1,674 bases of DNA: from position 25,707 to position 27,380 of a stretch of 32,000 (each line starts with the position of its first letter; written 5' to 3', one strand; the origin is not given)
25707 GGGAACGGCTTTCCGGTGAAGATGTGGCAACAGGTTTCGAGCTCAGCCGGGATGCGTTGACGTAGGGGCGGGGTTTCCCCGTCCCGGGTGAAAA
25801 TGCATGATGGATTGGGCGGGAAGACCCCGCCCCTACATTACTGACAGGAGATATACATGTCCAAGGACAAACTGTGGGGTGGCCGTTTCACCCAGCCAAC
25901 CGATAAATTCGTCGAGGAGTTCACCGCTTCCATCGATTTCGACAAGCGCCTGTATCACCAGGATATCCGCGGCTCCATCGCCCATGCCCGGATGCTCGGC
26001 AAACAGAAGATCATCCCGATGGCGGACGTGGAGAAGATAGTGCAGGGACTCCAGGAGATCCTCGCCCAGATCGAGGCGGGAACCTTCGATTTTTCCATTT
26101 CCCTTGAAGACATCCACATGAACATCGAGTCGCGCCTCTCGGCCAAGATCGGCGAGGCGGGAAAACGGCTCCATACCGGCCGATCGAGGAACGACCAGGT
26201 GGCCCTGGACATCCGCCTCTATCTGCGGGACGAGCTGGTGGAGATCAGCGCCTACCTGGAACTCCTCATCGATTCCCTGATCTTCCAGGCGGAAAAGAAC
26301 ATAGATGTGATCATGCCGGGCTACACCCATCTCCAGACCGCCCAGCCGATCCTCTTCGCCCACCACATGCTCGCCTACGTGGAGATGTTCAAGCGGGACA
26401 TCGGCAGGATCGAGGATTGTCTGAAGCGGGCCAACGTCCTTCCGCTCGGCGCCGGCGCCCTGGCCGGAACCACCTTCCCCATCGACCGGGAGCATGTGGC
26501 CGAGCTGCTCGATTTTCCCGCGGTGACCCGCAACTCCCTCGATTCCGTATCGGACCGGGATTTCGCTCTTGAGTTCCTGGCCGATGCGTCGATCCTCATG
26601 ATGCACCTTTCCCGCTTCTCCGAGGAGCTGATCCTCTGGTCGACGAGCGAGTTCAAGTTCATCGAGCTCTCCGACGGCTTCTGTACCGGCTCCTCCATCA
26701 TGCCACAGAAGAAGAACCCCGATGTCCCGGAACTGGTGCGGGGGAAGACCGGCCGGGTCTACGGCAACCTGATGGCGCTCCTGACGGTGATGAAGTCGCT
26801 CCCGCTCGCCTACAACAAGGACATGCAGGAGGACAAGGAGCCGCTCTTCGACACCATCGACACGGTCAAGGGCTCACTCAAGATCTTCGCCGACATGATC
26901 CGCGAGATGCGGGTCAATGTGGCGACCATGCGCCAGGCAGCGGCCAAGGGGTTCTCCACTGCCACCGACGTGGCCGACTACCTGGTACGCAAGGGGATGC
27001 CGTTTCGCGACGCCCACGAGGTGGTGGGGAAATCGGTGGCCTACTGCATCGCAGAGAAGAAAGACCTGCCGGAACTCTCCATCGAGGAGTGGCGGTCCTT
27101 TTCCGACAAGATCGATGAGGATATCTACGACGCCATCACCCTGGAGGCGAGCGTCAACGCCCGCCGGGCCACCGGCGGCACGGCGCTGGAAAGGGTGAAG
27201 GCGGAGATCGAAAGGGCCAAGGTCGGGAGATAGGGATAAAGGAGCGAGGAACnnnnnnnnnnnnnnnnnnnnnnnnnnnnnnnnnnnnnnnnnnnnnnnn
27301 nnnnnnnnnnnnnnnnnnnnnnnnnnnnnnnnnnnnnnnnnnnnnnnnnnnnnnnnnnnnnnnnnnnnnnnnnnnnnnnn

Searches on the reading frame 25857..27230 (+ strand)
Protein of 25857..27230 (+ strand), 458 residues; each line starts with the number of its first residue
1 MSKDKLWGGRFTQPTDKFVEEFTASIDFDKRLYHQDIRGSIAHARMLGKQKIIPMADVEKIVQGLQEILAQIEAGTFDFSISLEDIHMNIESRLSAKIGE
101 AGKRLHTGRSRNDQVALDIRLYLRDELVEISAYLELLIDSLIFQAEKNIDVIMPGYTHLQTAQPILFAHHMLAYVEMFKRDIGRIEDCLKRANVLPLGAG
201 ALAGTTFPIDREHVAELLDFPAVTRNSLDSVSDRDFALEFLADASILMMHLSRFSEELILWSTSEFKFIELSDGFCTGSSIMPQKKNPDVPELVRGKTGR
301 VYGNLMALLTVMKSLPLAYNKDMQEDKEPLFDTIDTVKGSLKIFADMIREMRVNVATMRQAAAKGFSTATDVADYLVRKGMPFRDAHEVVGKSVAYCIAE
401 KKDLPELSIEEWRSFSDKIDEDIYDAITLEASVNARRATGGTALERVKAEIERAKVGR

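Call 3: search_protein_families(library=pfam, proteins=[window:25857-27230:+], max_evalue=1)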
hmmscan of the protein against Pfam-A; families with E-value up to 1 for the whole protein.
window:25857-27230:+ (458 aa): 4 families
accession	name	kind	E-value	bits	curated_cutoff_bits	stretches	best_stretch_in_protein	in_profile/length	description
PF00206.25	Lyase_1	-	1.1e-77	262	27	1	9-303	1-312/312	Lyase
PF14698.11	ASL_C2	-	1.6e-30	105.7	27.3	1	366-434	1-69/69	Argininosuccinate lyase C-terminal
PF08631.16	SPO22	-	0.1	12.5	27.5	1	353-429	161-239/274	Meiosis protein SPO22/ZIP4 like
PF07889.17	DUF1664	-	0.17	12.4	34.6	0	320-363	54-97/124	Protein of unknown function (DUF1664)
